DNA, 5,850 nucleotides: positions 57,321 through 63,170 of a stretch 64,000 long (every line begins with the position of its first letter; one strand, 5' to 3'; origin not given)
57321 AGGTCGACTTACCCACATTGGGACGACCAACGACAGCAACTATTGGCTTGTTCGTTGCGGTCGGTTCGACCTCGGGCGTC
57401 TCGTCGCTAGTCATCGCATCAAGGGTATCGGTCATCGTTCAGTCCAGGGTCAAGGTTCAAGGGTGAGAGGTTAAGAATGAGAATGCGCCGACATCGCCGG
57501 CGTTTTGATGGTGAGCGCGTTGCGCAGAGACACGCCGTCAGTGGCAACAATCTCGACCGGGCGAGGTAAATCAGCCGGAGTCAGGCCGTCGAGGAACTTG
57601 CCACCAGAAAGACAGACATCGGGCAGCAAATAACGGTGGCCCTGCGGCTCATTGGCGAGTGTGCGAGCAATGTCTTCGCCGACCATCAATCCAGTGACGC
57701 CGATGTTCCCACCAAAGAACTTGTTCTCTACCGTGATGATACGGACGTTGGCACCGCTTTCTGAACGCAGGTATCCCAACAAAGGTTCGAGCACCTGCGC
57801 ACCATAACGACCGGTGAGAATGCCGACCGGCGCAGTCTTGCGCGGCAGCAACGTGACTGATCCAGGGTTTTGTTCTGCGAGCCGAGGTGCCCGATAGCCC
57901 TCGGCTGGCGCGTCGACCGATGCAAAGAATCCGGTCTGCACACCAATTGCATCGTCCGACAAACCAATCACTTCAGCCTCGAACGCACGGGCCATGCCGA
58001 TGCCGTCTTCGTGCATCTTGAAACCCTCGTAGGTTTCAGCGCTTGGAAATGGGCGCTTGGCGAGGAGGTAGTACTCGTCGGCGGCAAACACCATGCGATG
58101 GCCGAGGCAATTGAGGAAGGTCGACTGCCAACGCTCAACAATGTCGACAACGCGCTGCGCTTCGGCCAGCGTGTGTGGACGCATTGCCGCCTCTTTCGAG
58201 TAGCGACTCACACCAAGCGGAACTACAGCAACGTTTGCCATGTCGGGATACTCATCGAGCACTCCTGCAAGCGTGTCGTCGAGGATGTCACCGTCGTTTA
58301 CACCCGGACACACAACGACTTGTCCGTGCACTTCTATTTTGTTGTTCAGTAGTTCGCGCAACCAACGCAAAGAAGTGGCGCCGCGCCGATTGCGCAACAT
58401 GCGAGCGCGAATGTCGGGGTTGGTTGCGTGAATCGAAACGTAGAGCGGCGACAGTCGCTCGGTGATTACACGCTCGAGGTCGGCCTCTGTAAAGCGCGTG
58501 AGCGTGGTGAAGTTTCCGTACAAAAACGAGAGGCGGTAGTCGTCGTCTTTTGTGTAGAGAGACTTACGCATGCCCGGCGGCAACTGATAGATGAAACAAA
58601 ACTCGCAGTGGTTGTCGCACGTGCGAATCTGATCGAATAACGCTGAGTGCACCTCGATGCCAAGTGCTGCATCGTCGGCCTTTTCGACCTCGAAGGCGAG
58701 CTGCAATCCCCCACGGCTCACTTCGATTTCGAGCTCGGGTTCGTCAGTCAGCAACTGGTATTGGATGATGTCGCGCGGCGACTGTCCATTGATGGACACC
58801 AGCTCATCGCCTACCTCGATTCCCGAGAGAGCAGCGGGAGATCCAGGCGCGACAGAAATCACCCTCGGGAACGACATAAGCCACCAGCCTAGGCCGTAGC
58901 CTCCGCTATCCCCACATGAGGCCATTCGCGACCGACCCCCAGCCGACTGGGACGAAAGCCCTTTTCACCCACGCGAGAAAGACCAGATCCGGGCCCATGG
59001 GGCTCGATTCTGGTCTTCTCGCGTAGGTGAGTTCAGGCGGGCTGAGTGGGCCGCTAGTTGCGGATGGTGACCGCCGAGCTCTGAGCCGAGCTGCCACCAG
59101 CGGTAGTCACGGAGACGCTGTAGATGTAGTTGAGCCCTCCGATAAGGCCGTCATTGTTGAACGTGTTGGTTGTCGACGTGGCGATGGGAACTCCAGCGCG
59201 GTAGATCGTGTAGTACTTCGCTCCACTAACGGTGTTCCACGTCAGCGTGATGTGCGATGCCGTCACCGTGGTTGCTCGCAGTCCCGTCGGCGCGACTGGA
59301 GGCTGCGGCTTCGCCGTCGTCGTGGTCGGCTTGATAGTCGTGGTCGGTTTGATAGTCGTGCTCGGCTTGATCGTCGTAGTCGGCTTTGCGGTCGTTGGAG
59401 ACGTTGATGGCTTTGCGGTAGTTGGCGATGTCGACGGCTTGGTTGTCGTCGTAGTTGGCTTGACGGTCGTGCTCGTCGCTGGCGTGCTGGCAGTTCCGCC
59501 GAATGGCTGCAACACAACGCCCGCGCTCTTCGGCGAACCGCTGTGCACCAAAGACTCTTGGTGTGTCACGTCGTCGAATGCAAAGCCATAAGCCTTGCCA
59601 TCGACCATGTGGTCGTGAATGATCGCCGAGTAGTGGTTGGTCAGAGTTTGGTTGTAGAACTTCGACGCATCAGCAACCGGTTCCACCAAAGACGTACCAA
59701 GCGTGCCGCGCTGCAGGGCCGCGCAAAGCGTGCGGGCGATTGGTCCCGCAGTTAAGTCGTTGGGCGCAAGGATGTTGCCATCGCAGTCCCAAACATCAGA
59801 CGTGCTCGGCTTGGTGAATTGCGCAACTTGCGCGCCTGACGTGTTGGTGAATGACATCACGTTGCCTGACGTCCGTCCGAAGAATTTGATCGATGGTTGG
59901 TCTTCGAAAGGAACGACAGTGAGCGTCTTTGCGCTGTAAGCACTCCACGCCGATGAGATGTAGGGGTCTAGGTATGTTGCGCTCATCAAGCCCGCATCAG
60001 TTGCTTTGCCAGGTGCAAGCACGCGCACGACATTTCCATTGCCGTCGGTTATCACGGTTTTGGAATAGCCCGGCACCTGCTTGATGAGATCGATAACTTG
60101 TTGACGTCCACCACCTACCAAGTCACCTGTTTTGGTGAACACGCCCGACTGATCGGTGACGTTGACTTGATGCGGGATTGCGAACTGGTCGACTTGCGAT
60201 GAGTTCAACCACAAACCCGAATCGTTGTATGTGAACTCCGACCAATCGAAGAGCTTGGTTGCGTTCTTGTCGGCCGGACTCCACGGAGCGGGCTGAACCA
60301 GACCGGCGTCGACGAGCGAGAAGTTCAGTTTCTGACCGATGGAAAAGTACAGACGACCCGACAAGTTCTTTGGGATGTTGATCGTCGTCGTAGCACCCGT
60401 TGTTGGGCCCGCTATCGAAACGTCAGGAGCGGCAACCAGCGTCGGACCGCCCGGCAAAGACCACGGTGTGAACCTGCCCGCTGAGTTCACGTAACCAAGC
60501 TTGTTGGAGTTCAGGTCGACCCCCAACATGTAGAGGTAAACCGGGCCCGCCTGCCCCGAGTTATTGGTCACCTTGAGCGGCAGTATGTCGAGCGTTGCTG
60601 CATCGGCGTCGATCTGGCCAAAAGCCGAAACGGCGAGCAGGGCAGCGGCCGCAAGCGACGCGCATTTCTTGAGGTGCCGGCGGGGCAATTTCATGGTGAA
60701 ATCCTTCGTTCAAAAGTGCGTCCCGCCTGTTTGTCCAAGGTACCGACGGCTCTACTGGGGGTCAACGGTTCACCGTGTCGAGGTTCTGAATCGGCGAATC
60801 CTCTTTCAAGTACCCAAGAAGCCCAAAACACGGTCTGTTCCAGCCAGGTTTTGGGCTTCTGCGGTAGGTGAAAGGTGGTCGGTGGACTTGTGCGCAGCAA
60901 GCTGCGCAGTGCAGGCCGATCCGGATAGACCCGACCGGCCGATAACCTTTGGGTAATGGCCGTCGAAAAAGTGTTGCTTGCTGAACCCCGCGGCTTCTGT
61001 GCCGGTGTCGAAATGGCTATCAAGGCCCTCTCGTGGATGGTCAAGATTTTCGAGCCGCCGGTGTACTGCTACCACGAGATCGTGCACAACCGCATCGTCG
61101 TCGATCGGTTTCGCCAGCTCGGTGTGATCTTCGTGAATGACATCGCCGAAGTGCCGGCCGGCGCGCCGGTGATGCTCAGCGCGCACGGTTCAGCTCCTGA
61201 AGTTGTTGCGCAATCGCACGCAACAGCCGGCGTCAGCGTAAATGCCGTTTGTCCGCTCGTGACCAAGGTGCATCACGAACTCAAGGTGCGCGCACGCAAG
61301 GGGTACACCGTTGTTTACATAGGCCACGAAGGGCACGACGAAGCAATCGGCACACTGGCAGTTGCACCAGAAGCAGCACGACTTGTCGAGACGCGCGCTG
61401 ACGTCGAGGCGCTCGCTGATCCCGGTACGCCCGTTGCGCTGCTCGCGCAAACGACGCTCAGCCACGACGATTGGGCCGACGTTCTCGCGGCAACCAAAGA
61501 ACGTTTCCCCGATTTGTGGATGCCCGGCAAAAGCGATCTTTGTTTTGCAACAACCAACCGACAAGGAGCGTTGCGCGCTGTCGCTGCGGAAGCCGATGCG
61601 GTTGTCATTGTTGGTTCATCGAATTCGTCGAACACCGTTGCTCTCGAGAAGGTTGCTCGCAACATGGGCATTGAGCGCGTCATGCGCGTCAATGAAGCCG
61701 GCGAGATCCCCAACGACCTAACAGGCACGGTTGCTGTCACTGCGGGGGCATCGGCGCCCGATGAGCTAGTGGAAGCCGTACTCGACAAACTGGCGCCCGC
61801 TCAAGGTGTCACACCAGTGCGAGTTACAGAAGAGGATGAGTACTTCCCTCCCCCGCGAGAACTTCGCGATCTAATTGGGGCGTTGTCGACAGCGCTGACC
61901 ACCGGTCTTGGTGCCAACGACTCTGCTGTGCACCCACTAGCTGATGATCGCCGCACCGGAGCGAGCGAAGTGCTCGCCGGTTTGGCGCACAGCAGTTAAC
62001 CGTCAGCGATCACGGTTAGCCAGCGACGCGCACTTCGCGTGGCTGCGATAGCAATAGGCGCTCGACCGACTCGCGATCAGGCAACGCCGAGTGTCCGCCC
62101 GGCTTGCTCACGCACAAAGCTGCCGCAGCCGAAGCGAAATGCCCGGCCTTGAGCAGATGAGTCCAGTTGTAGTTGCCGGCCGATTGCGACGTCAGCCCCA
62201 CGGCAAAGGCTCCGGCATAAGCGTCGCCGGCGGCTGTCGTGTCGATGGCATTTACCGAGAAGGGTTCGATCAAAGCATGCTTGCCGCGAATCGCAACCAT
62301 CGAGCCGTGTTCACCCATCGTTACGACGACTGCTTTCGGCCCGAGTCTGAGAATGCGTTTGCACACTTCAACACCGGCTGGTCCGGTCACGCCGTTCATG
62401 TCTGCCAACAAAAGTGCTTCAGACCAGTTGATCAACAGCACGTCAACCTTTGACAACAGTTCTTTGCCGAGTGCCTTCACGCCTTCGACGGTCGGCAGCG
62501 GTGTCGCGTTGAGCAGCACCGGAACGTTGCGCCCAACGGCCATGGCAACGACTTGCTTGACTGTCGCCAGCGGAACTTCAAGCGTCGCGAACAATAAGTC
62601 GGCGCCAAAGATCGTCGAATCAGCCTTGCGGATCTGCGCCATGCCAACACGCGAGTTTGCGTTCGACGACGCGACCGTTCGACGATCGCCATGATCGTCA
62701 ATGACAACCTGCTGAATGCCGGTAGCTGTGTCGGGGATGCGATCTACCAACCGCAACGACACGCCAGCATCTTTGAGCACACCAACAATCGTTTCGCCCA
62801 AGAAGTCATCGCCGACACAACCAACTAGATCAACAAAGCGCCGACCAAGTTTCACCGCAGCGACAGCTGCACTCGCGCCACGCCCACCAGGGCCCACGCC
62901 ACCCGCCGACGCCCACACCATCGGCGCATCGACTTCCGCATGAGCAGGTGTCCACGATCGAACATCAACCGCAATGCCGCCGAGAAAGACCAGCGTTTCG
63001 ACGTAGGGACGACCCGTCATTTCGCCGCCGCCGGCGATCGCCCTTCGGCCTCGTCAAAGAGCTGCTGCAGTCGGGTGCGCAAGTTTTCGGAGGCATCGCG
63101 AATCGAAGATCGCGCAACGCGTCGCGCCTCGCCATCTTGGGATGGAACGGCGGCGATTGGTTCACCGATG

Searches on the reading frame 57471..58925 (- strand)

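Call 62: search_protein_families(library=pfam, proteins=[window:57471-58925:-], max_evalue=0.00001)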
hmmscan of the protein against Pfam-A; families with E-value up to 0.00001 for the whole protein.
window:57471-58925:- (484 aa): 5 families
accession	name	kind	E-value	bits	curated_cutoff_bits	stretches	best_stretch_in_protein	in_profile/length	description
PF19238.5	Radical_SAM_2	-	1.3e-59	200.7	26.7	1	83-231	2-150/151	Radical SAM-like domain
PF04459.17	DUF512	-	5.1e-44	150.4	25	1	235-457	1-193/202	Protein of unknown function (DUF512)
PF17820.7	PDZ_6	-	6.3e-11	42.3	27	1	22-61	2-41/54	PDZ domain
PF00595.29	PDZ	-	6.5e-06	26.9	23.2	0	22-53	29-60/81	PDZ domain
PF04055.27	Radical_SAM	-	8.2e-06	26.5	29.5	0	141-216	85-161/166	Radical SAM superfamily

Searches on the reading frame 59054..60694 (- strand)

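Call 62: search_protein_families(library=pfam, proteins=[window:59054-60694:-], max_evalue=0.00001)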
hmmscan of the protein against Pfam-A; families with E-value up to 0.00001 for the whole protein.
window:59054-60694:- (546 aa): 1 family
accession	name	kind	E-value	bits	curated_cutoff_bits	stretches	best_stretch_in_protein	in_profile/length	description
PF16483.10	Glyco_hydro_64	-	1.3e-100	337.7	27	1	38-394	3-369/370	Beta-1,3-glucanase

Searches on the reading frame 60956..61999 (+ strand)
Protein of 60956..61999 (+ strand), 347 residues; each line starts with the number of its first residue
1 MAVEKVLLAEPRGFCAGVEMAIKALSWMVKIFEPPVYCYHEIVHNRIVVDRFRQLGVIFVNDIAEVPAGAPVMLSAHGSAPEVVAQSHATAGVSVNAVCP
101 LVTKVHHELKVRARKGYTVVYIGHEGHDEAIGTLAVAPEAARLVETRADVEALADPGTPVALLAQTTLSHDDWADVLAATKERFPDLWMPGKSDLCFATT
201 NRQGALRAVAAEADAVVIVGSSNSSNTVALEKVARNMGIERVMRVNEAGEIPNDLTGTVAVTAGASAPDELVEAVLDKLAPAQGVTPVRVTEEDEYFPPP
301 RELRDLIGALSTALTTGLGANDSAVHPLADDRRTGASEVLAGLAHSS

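Call 62: search_protein_families(library=pfam, proteins=[window:60956-61999:+], max_evalue=0.00001)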
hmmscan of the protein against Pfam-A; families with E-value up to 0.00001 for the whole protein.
window:60956-61999:+ (347 aa): 1 family
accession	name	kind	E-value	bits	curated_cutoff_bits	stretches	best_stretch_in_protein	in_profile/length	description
PF02401.23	LYTB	-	9.8e-74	248.4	24.5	1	6-279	1-266/267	LytB protein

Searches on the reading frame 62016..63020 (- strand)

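Call 62: search_protein_families(library=pfam, proteins=[window:62016-63020:-], max_evalue=0.00001)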
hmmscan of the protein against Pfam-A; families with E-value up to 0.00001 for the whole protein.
window:62016-63020:- (334 aa): 1 family
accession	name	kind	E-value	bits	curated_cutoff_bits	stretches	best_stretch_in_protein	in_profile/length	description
PF00294.29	PfkB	-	4.1e-42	145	25.8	1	17-315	11-301/302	pfkB family carbohydrate kinase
